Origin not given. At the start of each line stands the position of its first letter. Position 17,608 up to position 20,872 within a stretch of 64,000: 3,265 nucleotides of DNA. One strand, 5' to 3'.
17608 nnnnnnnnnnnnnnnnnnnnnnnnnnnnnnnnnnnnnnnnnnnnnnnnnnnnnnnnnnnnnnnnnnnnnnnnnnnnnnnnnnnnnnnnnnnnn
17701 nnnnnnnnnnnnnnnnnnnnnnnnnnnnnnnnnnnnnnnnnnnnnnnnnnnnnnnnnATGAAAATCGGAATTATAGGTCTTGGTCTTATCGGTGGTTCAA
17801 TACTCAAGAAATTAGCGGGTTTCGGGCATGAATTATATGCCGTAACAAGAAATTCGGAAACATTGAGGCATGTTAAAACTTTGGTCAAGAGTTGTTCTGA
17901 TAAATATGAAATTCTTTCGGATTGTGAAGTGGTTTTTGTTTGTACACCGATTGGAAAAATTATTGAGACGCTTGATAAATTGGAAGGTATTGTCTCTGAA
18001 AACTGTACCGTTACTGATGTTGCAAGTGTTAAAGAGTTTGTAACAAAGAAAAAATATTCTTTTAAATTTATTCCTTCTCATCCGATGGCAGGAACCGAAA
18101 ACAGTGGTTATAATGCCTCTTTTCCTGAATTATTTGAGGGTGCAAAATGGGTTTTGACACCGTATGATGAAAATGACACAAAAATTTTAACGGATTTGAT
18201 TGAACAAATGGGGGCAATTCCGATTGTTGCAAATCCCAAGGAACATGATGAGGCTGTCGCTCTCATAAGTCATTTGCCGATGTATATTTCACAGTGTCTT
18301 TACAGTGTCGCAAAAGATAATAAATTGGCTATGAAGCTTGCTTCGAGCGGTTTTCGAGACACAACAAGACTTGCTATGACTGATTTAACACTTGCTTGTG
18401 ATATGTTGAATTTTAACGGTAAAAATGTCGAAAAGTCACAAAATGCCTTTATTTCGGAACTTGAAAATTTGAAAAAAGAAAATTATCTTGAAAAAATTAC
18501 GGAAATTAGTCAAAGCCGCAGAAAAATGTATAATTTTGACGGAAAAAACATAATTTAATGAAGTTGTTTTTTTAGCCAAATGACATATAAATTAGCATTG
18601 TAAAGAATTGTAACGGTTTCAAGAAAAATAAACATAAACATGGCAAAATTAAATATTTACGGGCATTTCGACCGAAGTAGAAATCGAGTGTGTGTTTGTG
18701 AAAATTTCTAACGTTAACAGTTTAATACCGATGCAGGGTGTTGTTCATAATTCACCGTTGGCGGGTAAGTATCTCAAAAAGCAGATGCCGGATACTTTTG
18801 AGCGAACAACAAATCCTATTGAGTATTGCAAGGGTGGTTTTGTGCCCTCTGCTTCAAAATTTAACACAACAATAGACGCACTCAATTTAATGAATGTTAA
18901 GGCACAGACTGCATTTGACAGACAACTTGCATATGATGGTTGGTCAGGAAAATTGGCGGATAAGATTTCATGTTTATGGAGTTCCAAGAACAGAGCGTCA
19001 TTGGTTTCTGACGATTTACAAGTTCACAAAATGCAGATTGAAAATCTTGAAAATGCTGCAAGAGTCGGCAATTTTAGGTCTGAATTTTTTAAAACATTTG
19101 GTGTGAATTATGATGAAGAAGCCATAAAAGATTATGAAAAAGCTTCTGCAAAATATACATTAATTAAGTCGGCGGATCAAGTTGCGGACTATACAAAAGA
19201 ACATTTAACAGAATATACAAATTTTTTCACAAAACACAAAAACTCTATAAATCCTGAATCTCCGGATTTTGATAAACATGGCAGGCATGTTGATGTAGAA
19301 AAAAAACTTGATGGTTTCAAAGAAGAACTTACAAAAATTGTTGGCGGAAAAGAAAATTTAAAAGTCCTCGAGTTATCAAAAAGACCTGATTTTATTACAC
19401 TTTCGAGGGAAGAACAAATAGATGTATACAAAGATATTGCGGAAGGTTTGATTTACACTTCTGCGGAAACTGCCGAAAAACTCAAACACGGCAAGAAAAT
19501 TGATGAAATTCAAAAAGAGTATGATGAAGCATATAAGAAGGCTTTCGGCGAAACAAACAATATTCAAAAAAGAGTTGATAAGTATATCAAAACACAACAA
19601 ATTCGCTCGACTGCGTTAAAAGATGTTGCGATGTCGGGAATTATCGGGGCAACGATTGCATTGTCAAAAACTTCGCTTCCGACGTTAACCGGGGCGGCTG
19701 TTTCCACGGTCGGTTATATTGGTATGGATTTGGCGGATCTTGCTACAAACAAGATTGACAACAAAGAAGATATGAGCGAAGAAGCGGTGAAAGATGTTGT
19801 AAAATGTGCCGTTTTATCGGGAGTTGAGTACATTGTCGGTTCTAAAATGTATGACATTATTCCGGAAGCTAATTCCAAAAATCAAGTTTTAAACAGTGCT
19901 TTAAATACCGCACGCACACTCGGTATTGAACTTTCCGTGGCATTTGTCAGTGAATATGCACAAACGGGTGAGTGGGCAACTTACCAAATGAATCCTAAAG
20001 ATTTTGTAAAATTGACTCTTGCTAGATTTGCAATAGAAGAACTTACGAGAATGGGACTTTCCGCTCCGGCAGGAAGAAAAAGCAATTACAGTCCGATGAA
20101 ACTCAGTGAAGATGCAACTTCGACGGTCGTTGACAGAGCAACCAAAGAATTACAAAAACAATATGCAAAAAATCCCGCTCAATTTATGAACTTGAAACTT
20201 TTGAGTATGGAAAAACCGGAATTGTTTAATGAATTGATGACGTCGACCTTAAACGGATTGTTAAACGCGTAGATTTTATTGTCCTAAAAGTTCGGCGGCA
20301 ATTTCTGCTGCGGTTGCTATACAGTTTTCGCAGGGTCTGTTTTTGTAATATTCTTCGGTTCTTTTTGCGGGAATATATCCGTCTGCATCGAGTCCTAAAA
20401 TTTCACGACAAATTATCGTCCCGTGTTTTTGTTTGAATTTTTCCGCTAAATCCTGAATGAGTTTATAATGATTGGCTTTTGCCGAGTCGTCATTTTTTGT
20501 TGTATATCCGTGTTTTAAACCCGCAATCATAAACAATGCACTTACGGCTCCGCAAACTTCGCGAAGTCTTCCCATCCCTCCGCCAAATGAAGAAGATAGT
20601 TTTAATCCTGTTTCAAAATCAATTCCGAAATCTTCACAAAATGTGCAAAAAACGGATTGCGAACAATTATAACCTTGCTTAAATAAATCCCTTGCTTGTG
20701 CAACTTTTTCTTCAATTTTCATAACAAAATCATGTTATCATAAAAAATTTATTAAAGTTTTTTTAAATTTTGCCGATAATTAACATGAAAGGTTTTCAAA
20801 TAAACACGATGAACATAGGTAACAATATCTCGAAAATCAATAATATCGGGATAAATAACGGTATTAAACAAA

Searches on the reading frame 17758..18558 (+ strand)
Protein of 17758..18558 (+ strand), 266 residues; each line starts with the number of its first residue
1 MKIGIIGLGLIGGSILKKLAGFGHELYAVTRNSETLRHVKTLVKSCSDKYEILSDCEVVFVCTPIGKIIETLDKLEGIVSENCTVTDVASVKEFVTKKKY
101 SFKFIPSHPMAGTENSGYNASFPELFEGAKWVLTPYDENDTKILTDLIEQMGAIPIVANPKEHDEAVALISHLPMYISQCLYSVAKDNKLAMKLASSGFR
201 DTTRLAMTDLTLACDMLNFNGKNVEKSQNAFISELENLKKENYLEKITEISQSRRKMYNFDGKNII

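Call 9: search_protein_families(library=ncbifam, proteins=[window:17758-18558:+])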
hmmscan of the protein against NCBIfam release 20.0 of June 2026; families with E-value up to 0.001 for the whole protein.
window:17758-18558:+ (266 aa): 27 families (the best 25 are shown)
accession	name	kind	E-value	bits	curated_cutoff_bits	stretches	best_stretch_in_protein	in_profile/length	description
NF005650.0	PRK07417.1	equivalog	6.1e-65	219.3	290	1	1-252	2-266/281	prephenate/arogenate dehydrogenase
NF006307.0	PRK08507.1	equivalog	5.3e-47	160.3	295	1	1-248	1-259/275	prephenate dehydrogenase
NF005108.0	PRK06545.1-6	equivalog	7.6e-45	153.3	327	1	3-249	13-275/321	prephenate dehydrogenase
NF005694.0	PRK07502.1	equivalog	4.6e-41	141.1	409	1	2-240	8-264/310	prephenate/arogenate dehydrogenase family protein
NF005107.0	PRK06545.1-5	equivalog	8e-38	130.3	414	1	3-240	5-260/367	prephenate dehydrogenase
NF011381.1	PRK14806.1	equivalog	1.4e-37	129.3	902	1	2-240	5-260/733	bifunctional prephenate dehydrogenase/3-phosphoshikimate 1-carboxyvinyltransferase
NF005111.0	PRK06545.2-3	equivalog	3.2e-34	118.5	344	1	4-238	17-261/371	prephenate dehydrogenase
NF005109.0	PRK06545.2-1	equivalog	4.6e-32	111.5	397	1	5-236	6-243/361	prephenate dehydrogenase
NF005112.0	PRK06545.2-4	subfamily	7.9e-29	100.8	294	1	3-236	5-244/356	prephenate dehydrogenase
NF005105.0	PRK06545.1-3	equivalog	1.6e-26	93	524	1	2-240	4-261/367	prephenate dehydrogenase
NF005106.0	PRK06545.1-4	equivalog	1.9e-24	86.6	569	1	3-250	4-272/363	prephenate dehydrogenase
NF005104.0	PRK06545.1-1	equivalog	3.2e-22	79.1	713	1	2-248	4-267/366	prephenate dehydrogenase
NF005113.0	PRK06545.2-5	equivalog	2.3e-19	69.6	497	2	1-133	1-136/378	prephenate dehydrogenase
NF005110.0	PRK06545.2-2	equivalog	3e-18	66.2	385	1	4-239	74-320/423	prephenate dehydrogenase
NF006409.0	PRK08655.1-3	equivalog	4.8e-14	52.6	310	1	1-178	1-179/290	prephenate dehydrogenase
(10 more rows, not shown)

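Call 10: find_encoding_contigs(protein=window:17758-18558:+, flank=3000, max_places=6)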
Protein window:17758-18558:+ (266 aa): 23 contigs read that carry it; 6 places shown.
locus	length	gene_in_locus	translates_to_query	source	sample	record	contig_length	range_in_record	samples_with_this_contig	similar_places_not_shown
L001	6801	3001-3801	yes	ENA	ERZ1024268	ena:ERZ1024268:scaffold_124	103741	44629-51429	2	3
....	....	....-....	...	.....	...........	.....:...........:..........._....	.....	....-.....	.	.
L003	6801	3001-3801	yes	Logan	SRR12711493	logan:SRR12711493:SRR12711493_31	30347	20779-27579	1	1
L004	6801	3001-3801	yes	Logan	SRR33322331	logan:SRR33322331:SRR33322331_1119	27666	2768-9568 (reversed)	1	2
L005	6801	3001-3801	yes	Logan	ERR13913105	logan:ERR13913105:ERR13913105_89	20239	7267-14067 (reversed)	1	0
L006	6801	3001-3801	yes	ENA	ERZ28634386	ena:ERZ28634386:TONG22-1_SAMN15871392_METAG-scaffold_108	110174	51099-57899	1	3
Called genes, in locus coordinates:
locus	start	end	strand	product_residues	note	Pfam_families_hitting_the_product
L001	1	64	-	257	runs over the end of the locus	PF00795:CN_hydrolase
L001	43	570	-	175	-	PF03602:Cons_hypoth95, PF02086:MethyltransfD12 (faint), PF13847:Methyltransf_31 (weak)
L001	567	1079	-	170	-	-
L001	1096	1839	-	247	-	PF01784:DUF34_NIF3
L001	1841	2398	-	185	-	PF00625:Guanylate_kin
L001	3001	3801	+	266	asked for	PF02826:2-Hacid_dh_C (weak), PF03446:NAD_binding_2 (weak), PF03807:F420_oxidored, PF02153:PDH_N, PF20463:PDH_C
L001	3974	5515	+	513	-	-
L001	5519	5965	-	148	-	PF09719:C_GCAxxG_C_C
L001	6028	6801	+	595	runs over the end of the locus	-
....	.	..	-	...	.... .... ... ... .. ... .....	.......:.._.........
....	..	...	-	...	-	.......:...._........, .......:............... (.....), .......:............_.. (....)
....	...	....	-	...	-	-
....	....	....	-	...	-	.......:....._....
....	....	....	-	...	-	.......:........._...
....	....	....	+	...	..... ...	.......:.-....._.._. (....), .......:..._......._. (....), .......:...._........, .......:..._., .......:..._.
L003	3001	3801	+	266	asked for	PF02826:2-Hacid_dh_C (weak), PF03446:NAD_binding_2 (weak), PF03807:F420_oxidored, PF02153:PDH_N, PF20463:PDH_C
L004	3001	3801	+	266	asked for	PF02826:2-Hacid_dh_C (weak), PF03446:NAD_binding_2 (weak), PF03807:F420_oxidored, PF02153:PDH_N, PF20463:PDH_C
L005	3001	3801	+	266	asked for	PF02826:2-Hacid_dh_C (weak), PF03446:NAD_binding_2 (weak), PF03807:F420_oxidored, PF02153:PDH_N, PF20463:PDH_C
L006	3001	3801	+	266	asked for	PF02826:2-Hacid_dh_C (weak), PF03446:NAD_binding_2 (weak), PF03807:F420_oxidored, PF02153:PDH_N, PF20463:PDH_C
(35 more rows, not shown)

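Call 16: find_homologous_proteins(query=window:17758-18558:+, max_evalue=1e-30)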
Query window:17758-18558:+ (266 aa): 3386 proteins with E <= 1e-30 among 8000 candidates; the best 120 are listed.
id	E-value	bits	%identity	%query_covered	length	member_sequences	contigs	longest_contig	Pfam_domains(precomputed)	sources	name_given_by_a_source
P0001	4.4e-172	588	100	100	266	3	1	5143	PF02153.24,PF20463.4,PF03446.22,PF02826.26,PF03807.24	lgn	-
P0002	1.3e-149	514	85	94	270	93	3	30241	PF02153.24,PF20463.4,PF02558.23,PF03446.22,PF02826.26,PF03807.24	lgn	-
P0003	9.7e-149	512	84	94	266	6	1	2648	PF02153.24,PF20463.4,PF03446.22,PF02826.26,PF03807.24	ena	-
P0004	2.1e-145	501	83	94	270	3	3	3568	PF02153.24,PF20463.4,PF03446.22,PF02826.26,PF03807.24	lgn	-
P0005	2.3e-145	500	83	94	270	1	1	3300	PF02153.24,PF20463.4,PF03446.22,PF02826.26,PF03807.24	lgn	-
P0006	3.2e-144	497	81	94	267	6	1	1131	PF02153.24,PF20463.4,PF02558.23,PF03446.22,PF02826.26,PF03807.24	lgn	-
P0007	1.5e-143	495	82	94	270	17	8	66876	PF02153.24,PF20463.4,PF03446.22,PF02826.26,PF03807.24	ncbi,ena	-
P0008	7.1e-142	489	81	94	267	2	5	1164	PF02153.24,PF20463.4,PF03446.22,PF02826.26,PF03807.24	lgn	-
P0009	3.8e-140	483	79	94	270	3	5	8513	PF02153.24,PF20463.4,PF03446.22,PF02826.26,PF03807.24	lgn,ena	-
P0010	8.0e-130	450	75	95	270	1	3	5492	PF02153.24,PF20463.4,PF03446.22,PF02826.26,PF03807.24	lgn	-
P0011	1.0e-129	449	75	94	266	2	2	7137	PF02153.24,PF20463.4,PF02558.23,PF03446.22,PF03807.24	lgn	-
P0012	5.4e-129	447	73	95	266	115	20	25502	PF02153.24,PF20463.4,PF02558.23,PF03446.22,PF02826.26,PF03807.24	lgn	-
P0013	7.5e-127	440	75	94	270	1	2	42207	PF02153.24,PF20463.4,PF03446.22,PF02826.26,PF03807.24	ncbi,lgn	-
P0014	4.1e-119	415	70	94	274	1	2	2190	PF02153.24,PF20463.4,PF03446.22,PF03807.24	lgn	-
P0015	6.4e-118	411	68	94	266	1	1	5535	PF02153.24,PF20463.4,PF03446.22,PF03807.24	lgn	-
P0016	4.6e-117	408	67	94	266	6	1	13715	PF02153.24,PF20463.4,PF03446.22,PF03807.24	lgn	-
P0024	8.9e-107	374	62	94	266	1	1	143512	PF02153.24,PF20463.4,PF03446.22,PF02826.26,PF03807.24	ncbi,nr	ncbi:MAG: prephenate dehydrogenase/arogenate dehydrogenase family protein [Candidatus Gastranaerophi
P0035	2.2e-93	330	56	95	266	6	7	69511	PF02153.24,PF20463.4,PF03807.24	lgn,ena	-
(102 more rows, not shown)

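Call 17: find_encoding_contigs(protein=P0002, flank=2500, max_places=2)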
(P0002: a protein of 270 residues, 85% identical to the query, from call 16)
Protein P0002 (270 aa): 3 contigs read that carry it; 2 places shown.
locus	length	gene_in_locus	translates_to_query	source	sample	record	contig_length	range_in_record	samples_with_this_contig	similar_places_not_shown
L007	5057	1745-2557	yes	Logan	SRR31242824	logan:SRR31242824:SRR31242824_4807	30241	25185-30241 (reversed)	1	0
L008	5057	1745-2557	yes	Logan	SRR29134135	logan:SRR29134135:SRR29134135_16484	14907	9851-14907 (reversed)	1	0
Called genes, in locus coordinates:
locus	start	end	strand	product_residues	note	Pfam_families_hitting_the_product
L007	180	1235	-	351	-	PF00154:RecA_N, PF06745:ATPase (weak), PF08423:Rad51, PF01637:ATPase_2 (weak), PF21096:RecA_C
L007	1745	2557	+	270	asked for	PF02558:ApbA (faint), PF02826:2-Hacid_dh_C (weak), PF03446:NAD_binding_2, PF03807:F420_oxidored, PF02153:PDH_N, PF20463:PDH_C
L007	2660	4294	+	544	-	-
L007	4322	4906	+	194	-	-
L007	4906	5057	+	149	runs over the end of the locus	-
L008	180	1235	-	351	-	PF00154:RecA_N, PF06745:ATPase (weak), PF08423:Rad51, PF01637:ATPase_2 (weak), PF21096:RecA_C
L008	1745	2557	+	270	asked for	PF02558:ApbA (faint), PF02826:2-Hacid_dh_C (weak), PF03446:NAD_binding_2, PF03807:F420_oxidored, PF02153:PDH_N, PF20463:PDH_C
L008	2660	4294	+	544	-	-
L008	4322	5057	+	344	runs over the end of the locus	-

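Call 18: find_encoding_contigs(protein=P0007, flank=2500, max_places=2)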
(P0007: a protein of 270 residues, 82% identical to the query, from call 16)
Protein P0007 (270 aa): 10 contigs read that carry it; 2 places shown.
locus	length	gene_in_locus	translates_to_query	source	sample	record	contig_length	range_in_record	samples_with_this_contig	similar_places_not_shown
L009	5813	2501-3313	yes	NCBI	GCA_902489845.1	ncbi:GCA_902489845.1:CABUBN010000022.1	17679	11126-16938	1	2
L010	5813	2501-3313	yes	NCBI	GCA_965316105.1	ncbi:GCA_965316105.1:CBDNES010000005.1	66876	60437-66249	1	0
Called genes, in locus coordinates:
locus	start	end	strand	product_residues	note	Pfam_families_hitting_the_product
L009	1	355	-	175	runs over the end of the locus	PF01861:BpsA_C (faint), PF03602:Cons_hypoth95, PF02086:MethyltransfD12 (faint), PF05175:MTS (weak), PF01564:Spermine_synth (weak), PF13847:Methyltransf_31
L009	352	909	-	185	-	-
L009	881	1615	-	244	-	PF01784:DUF34_NIF3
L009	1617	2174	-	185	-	PF00625:Guanylate_kin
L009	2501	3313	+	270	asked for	PF02826:2-Hacid_dh_C (weak), PF03446:NAD_binding_2 (weak), PF03807:F420_oxidored, PF02153:PDH_N, PF20463:PDH_C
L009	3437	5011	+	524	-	-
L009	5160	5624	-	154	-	PF09719:C_GCAxxG_C_C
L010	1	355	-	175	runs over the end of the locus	PF01861:BpsA_C (faint), PF03602:Cons_hypoth95, PF02086:MethyltransfD12 (faint), PF05175:MTS (weak), PF01564:Spermine_synth (weak), PF13847:Methyltransf_31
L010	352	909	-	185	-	-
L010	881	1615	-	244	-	PF01784:DUF34_NIF3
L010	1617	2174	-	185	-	PF00625:Guanylate_kin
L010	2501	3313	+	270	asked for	PF02826:2-Hacid_dh_C (weak), PF03446:NAD_binding_2 (weak), PF03807:F420_oxidored, PF02153:PDH_N, PF20463:PDH_C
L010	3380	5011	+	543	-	-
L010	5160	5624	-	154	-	PF09719:C_GCAxxG_C_C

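Call 19: find_encoding_contigs(protein=P0013, flank=2500, max_places=2)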
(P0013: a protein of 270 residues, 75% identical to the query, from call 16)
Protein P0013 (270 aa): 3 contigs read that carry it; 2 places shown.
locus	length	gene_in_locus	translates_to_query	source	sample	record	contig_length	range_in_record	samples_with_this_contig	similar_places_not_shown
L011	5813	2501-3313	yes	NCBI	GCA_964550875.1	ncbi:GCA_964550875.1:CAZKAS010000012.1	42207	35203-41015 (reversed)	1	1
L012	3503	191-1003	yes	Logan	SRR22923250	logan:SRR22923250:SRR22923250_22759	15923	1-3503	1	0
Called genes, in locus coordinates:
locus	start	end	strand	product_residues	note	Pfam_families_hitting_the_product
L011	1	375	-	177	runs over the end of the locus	PF03602:Cons_hypoth95, PF02086:MethyltransfD12 (faint), PF05175:MTS (weak)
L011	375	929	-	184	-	-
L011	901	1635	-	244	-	PF01784:DUF34_NIF3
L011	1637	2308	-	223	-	PF00625:Guanylate_kin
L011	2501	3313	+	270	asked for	PF02826:2-Hacid_dh_C (weak), PF03446:NAD_binding_2 (weak), PF03807:F420_oxidored, PF02153:PDH_N, PF20463:PDH_C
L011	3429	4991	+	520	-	-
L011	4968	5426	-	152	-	PF09719:C_GCAxxG_C_C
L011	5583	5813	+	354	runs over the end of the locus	PF00154:RecA_N, PF08423:Rad51, PF06745:ATPase (weak), PF01637:ATPase_2 (weak), PF21096:RecA_C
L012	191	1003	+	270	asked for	PF02826:2-Hacid_dh_C (weak), PF03446:NAD_binding_2 (weak), PF03807:F420_oxidored, PF02153:PDH_N, PF20463:PDH_C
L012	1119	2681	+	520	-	-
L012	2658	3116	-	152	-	PF09719:C_GCAxxG_C_C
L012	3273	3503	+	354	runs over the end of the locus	PF00154:RecA_N, PF08423:Rad51, PF06745:ATPase (weak), PF01637:ATPase_2 (weak), PF21096:RecA_C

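Call 20: find_encoding_contigs(protein=P0012, flank=2500, max_places=2)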
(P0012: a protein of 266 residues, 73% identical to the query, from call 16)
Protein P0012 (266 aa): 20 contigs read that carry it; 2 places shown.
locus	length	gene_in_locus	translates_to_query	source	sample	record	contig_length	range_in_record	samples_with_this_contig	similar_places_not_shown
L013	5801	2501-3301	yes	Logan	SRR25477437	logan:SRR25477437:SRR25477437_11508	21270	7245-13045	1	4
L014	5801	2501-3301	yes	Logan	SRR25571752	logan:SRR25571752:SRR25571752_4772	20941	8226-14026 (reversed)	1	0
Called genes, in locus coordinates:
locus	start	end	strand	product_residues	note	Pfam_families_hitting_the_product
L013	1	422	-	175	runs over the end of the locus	PF03602:Cons_hypoth95, PF02086:MethyltransfD12 (faint), PF13847:Methyltransf_31 (weak), PF13649:Methyltransf_25 (weak)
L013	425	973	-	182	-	-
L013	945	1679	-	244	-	PF01784:DUF34_NIF3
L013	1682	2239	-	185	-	PF00625:Guanylate_kin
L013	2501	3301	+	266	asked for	PF02558:ApbA (faint), PF02826:2-Hacid_dh_C (faint), PF03446:NAD_binding_2, PF03807:F420_oxidored, PF02153:PDH_N, PF20463:PDH_C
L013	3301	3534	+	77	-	PF01381:HTH_3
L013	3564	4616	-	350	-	PF01008:IF-2B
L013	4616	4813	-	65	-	-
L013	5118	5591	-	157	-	PF02075:RuvC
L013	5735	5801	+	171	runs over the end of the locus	PF00413:Peptidase_M10 (weak)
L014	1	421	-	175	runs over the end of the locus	PF03602:Cons_hypoth95, PF02086:MethyltransfD12 (faint), PF13847:Methyltransf_31 (weak), PF13649:Methyltransf_25 (weak)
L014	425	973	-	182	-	-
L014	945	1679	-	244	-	PF01784:DUF34_NIF3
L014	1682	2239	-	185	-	PF00625:Guanylate_kin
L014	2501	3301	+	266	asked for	PF02558:ApbA (faint), PF02826:2-Hacid_dh_C (faint), PF03446:NAD_binding_2, PF03807:F420_oxidored, PF02153:PDH_N, PF20463:PDH_C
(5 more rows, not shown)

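Call 23: find_encoding_contigs(protein=P0016, flank=2500, max_places=1)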
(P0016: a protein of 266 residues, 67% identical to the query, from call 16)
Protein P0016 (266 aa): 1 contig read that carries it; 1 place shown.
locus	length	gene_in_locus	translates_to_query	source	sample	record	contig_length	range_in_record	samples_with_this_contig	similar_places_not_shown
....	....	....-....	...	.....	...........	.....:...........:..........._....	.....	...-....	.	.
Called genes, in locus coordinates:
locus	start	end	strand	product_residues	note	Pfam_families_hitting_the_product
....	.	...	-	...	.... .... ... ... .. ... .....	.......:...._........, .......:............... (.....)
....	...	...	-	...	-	-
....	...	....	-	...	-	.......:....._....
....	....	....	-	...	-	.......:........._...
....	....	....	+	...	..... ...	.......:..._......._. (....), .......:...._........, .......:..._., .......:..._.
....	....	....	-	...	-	-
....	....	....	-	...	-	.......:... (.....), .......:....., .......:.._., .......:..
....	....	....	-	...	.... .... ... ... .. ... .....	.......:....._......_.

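Call 24: find_encoding_contigs(protein=P0024, flank=2500, max_places=1)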
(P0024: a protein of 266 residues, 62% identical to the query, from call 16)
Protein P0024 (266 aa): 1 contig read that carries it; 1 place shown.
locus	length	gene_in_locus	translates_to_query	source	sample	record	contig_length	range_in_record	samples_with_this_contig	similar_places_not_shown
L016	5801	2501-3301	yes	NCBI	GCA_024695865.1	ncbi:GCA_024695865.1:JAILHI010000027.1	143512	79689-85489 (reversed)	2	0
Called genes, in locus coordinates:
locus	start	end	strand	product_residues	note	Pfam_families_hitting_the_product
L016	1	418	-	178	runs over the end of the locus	PF03602:Cons_hypoth95, PF02005:TRM (weak), PF02086:MethyltransfD12 (faint), PF05175:MTS (weak), PF13847:Methyltransf_31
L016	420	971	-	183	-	-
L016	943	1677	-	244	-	PF01784:DUF34_NIF3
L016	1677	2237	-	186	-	PF00625:Guanylate_kin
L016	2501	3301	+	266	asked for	PF02826:2-Hacid_dh_C (weak), PF03446:NAD_binding_2 (faint), PF03807:F420_oxidored, PF02153:PDH_N, PF20463:PDH_C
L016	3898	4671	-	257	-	-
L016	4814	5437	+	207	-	PF04545:Sigma70_r4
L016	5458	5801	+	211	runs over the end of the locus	-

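Call 25: find_encoding_contigs(protein=P0035, flank=2500, max_places=1)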
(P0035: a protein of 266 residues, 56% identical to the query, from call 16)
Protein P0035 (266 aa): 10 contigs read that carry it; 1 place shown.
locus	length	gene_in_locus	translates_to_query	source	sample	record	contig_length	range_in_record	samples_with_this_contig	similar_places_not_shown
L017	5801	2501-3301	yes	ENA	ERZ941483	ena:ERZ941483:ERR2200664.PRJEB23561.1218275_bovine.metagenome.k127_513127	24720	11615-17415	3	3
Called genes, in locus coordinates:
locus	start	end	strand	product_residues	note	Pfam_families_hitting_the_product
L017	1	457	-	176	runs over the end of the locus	PF03602:Cons_hypoth95, PF02086:MethyltransfD12 (faint), PF05175:MTS (weak), PF13649:Methyltransf_25 (faint), PF01564:Spermine_synth (faint)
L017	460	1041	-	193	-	-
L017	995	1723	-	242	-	PF01784:DUF34_NIF3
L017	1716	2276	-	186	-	PF00625:Guanylate_kin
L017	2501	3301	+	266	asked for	PF03807:F420_oxidored, PF02153:PDH_N, PF20463:PDH_C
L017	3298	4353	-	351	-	PF01008:IF-2B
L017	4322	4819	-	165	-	-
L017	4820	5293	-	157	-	PF02075:RuvC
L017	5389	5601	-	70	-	-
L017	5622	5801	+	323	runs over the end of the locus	PF00005:ABC_tran, PF02463:SMC_N (weak), PF13304:AAA_21 (faint), PF08352:oligo_HPY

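Call 43: find_encoding_contigs(protein=P0003, flank=1500, max_places=1)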
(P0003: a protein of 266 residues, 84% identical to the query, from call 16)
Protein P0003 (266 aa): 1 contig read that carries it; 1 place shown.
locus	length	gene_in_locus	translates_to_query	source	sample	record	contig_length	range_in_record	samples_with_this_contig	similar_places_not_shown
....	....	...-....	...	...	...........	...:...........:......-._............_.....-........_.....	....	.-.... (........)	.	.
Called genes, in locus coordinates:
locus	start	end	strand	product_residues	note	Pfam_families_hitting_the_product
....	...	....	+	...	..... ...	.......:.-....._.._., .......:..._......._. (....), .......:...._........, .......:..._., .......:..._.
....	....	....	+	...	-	?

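Call 44: find_encoding_contigs(protein=P0004, flank=1500, max_places=2)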
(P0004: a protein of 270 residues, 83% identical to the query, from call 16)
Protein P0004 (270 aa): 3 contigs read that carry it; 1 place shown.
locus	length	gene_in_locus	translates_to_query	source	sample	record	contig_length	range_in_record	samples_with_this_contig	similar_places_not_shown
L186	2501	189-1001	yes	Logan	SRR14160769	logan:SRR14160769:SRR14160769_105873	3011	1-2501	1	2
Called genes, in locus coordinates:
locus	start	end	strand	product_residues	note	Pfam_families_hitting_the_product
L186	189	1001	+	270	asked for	PF02826:2-Hacid_dh_C, PF03446:NAD_binding_2 (weak), PF03807:F420_oxidored, PF02153:PDH_N, PF20463:PDH_C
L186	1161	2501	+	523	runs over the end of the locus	-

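Call 45: find_encoding_contigs(protein=P0009, flank=1500, max_places=2)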
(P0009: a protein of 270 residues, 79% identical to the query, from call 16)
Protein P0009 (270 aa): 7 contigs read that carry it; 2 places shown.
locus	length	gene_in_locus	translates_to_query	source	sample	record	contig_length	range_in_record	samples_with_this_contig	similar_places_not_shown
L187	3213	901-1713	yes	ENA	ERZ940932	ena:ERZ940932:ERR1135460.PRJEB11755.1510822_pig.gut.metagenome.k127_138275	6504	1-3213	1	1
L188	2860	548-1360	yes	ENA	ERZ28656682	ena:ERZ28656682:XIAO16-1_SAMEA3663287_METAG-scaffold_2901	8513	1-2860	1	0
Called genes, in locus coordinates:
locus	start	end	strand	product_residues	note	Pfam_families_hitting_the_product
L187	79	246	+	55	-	-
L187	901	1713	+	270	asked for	PF02826:2-Hacid_dh_C (weak), PF03446:NAD_binding_2 (weak), PF03807:F420_oxidored, PF02153:PDH_N, PF20463:PDH_C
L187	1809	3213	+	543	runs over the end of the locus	-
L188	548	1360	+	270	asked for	PF02826:2-Hacid_dh_C (weak), PF03446:NAD_binding_2 (weak), PF03807:F420_oxidored, PF02153:PDH_N, PF20463:PDH_C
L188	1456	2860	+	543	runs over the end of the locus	-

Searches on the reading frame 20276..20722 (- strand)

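Call 9: search_protein_families(library=ncbifam, proteins=[window:20276-20722:-])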
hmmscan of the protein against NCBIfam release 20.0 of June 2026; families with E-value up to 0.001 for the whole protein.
window:20276-20722:- (148 aa): 3 families
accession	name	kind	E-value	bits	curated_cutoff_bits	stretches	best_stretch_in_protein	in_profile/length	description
TIGR01909.1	C_GCAxxG_C_C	subfamily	5.6e-21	74.8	47.4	1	18-146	1-120/120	C-GCAxxG-C-C family (seleno)protein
NF045501.1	HUGP_GUXX-star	exception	3.6e-15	56.1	325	1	2-113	6-121/236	HUGP/GUXX-star fusion selenoprotein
NF045669.1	DVU1555_fam_CGA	exception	8.4e-13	48.2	103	1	12-146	8-136/140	DVU_1555 family C-GCAxxG-C-C protein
